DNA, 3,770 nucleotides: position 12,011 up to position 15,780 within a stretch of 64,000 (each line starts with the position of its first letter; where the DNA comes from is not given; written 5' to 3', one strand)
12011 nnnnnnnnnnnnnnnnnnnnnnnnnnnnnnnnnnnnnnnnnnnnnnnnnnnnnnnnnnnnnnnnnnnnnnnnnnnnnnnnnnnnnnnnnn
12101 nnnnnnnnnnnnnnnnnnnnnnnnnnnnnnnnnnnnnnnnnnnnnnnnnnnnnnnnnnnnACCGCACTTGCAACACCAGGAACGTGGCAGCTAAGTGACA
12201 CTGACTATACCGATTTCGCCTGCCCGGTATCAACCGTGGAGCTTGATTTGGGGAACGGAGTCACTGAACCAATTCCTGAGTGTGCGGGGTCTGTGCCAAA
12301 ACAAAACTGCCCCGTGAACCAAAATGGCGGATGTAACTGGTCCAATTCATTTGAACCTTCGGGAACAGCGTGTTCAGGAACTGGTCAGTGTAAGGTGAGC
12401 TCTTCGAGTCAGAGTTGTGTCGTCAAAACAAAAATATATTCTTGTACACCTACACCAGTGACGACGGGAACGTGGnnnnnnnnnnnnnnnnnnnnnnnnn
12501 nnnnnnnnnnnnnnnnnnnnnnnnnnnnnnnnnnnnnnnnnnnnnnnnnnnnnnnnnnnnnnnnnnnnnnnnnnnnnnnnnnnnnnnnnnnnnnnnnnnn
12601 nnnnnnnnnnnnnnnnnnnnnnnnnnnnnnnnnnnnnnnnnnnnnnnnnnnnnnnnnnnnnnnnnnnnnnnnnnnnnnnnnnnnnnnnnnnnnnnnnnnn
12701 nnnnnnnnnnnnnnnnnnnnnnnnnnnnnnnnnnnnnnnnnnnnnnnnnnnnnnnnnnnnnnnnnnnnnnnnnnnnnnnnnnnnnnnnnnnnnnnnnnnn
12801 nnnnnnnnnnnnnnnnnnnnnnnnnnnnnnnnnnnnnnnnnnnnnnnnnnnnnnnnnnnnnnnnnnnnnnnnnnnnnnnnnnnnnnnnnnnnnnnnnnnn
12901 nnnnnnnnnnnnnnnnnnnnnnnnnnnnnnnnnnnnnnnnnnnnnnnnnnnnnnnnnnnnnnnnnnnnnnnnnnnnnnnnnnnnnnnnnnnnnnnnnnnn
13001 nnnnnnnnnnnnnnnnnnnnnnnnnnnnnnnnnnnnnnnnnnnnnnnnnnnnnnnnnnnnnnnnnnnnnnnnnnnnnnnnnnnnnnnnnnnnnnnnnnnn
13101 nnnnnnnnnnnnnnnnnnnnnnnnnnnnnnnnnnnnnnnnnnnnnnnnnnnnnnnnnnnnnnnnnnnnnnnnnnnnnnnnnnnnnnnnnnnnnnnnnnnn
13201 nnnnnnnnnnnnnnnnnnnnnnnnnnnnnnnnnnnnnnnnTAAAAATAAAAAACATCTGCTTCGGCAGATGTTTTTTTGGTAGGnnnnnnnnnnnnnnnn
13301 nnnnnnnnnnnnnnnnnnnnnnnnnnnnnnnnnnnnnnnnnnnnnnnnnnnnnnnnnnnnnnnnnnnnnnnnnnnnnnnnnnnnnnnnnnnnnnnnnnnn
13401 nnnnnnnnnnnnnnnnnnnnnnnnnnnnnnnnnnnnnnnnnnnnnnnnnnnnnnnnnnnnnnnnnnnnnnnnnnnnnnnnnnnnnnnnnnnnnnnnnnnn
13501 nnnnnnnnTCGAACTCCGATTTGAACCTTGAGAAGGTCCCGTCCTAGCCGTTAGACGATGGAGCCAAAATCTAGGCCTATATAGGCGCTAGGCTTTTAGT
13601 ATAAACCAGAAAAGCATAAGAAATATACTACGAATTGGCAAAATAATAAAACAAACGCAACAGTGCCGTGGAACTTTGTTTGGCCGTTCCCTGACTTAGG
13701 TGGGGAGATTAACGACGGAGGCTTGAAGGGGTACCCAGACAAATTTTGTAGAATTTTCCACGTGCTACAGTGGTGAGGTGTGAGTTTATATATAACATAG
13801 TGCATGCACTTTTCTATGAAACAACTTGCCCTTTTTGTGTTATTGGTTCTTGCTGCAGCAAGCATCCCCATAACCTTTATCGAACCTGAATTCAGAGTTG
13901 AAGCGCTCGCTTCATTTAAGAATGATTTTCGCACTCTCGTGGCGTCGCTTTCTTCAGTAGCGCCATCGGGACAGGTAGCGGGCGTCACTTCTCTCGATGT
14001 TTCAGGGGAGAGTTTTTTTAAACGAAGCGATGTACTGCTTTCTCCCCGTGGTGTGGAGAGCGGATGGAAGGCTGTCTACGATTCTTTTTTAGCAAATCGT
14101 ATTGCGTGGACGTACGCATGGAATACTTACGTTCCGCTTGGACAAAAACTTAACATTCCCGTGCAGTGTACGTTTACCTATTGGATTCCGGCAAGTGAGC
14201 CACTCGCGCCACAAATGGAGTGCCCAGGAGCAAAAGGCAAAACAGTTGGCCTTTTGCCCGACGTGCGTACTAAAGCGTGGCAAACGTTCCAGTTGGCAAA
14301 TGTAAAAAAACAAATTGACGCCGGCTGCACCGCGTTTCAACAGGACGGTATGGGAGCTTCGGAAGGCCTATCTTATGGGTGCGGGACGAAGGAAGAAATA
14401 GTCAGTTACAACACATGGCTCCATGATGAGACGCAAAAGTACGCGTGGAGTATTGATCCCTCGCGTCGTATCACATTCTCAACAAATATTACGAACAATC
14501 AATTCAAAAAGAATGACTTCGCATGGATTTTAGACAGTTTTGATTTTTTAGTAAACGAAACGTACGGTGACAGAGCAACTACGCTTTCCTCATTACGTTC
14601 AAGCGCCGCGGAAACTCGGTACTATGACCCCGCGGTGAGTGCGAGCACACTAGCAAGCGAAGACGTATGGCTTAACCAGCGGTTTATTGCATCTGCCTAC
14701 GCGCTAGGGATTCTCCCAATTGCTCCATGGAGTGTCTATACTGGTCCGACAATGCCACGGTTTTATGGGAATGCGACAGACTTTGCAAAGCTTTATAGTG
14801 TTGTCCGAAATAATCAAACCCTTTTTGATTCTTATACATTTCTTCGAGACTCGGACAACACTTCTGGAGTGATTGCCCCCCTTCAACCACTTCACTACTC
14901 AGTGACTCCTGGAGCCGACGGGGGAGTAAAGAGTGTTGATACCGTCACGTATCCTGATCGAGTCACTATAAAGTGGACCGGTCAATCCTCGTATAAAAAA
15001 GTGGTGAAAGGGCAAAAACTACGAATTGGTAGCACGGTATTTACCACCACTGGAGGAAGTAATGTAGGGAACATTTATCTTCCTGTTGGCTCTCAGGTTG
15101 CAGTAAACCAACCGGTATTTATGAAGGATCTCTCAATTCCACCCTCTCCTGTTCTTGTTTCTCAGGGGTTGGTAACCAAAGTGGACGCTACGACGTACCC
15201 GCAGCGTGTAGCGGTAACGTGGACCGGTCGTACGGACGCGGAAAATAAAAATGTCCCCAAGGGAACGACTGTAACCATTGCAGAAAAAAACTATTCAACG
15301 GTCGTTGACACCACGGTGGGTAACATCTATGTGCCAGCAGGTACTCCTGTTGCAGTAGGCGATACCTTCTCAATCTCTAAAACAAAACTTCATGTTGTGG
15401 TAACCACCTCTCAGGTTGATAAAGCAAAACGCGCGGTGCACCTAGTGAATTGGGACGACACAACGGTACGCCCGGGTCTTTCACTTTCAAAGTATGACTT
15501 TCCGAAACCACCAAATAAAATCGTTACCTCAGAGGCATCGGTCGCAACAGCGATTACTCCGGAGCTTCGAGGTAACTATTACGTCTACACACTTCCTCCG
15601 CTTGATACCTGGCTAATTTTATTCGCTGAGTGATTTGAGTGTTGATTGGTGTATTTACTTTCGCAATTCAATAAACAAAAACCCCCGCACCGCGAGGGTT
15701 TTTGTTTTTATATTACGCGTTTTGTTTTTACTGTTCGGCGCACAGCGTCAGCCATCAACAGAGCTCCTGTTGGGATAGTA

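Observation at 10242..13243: Tandem paralogous secreted proteins with Ig-like modules and Cys-bracketed DxDxDG-type acidic motifs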

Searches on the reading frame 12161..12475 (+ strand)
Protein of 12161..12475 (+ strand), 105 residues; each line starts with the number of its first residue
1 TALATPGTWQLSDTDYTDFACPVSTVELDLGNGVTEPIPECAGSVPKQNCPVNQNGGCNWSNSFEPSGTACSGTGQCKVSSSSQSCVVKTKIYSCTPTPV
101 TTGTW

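Call 56: predict_structure(alignment_id=A4)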
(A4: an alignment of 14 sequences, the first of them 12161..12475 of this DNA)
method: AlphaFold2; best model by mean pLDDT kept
length: 105 residues; sequences in the alignment: 14
mean_pLDDT: 67.5   pTM: 0.55
mean pLDDT of the five models: 67.5, 65.0, 64.7, 62.5, 62.0
residues with pLDDT >= 90: 11; 70-90: 40; 50-70: 26; < 50: 28
segments of 3 or more residues with pLDDT < 50: 26-29, 34-40, 42-46, 54-60
pLDDT, mean of each block of 10 residues (from residue 1): 77 81 49 50 51 49 73 83 72 87 74
secondary structure, 60 per line:
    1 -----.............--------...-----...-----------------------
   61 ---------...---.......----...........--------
elements in order: E6-18 E27-29 E35-37 E70-72 E76-82 E87-97

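Call 60: fold_search(model_id=the predicted structure, library=pdb)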
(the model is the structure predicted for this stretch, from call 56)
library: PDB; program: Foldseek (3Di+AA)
matches with E <= 10: 6; with E <= 0.001: 0
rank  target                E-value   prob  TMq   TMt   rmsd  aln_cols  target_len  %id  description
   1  4qg5_B                6.2e+00  0.04  0.21  0.05   9.5        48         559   10  Crystal structure of phosphoglucomutase from Leishmania major at 3.5 angstrom resolution (released 2015-05-27)
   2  4v61_AC               6.2e+00  0.03  0.18  0.10   2.9        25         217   16  Homology model for the Spinach chloroplast 30S subunit fitted to 9.4A cryo-EM map of the 70S chlororibosome. (released 2014-07-09)
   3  8cg6_B                9.4e+00  0.07  0.22  0.02   1.9        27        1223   15  The ACP crosslinked to the SAT of the cercosporin fungal non-reducing polyketide synthase (NR-PKS) CTB1 (ACP:SAT-KS-MA (released 2024-02-21)
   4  4gu3_C                9.4e+00  0.03  0.19  0.10   3.3        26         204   19  Crystal structure of the T1L reovirus attachment protein sigma1 in complex with the GM2 glycan (released 2012-12-05)
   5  4gu3_A                9.4e+00  0.03  0.19  0.10   3.3        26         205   19  Crystal structure of the T1L reovirus attachment protein sigma1 in complex with the GM2 glycan (released 2012-12-05)
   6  9znf_BC               1.0e+01  0.03  0.20  0.19   5.1        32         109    9  Cryo-EM structure of the Methanosarcina acetivorans 70S ribosome in complex with SriA and SriB (released 2026-01-28)

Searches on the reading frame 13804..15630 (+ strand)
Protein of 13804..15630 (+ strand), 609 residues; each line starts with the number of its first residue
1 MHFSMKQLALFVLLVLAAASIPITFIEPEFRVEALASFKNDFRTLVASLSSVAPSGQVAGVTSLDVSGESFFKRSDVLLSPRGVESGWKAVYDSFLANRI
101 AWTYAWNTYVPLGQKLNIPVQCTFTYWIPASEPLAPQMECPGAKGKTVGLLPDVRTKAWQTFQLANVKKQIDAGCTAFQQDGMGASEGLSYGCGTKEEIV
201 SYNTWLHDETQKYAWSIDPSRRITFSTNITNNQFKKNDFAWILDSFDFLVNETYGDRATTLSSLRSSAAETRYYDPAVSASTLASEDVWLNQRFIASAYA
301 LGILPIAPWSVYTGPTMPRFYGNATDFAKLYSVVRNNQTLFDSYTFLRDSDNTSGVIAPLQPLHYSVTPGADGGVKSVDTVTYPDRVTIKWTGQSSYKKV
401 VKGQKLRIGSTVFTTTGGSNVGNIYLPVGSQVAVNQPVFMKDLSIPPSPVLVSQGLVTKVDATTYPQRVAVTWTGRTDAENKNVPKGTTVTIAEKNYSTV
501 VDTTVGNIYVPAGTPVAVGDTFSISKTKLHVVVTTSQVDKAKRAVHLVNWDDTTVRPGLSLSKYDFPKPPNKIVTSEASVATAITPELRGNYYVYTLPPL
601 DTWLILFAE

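Call 4: search_protein_families(library=pfam, proteins=[window:13804-15630:+], max_evalue=1)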
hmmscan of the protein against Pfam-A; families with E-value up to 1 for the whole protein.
window:13804-15630:+ (609 aa): 2 families
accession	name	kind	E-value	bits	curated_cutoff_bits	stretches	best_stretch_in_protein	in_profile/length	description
PF13953.12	PapC_C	-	0.016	15.4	27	1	477-503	5-31/66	PapC C-terminal domain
PF14221.11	DUF4330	-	0.51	10.9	27.6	0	363-416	98-154/167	Domain of unknown function (DUF4330)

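Call 5: search_protein_families(library=ncbifam, proteins=[window:13804-15630:+], max_evalue=1)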
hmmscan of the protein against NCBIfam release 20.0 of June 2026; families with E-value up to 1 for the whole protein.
window:13804-15630:+ (609 aa): 1 family
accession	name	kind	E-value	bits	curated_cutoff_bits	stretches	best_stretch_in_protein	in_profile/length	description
NF006345.0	PRK08572.1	equivalog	0.18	11.7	120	1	505-537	75-107/111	30S ribosomal protein S17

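Call 73: search_solved_structures(query=window:13804-15630:+, max_evalue=1)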
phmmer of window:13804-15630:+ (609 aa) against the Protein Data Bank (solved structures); distinct sequences matched with E-value up to 1: 1.
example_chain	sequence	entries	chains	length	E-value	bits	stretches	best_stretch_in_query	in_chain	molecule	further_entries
4nuh_A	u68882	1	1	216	0.12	14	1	325-440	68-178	ice-binding protein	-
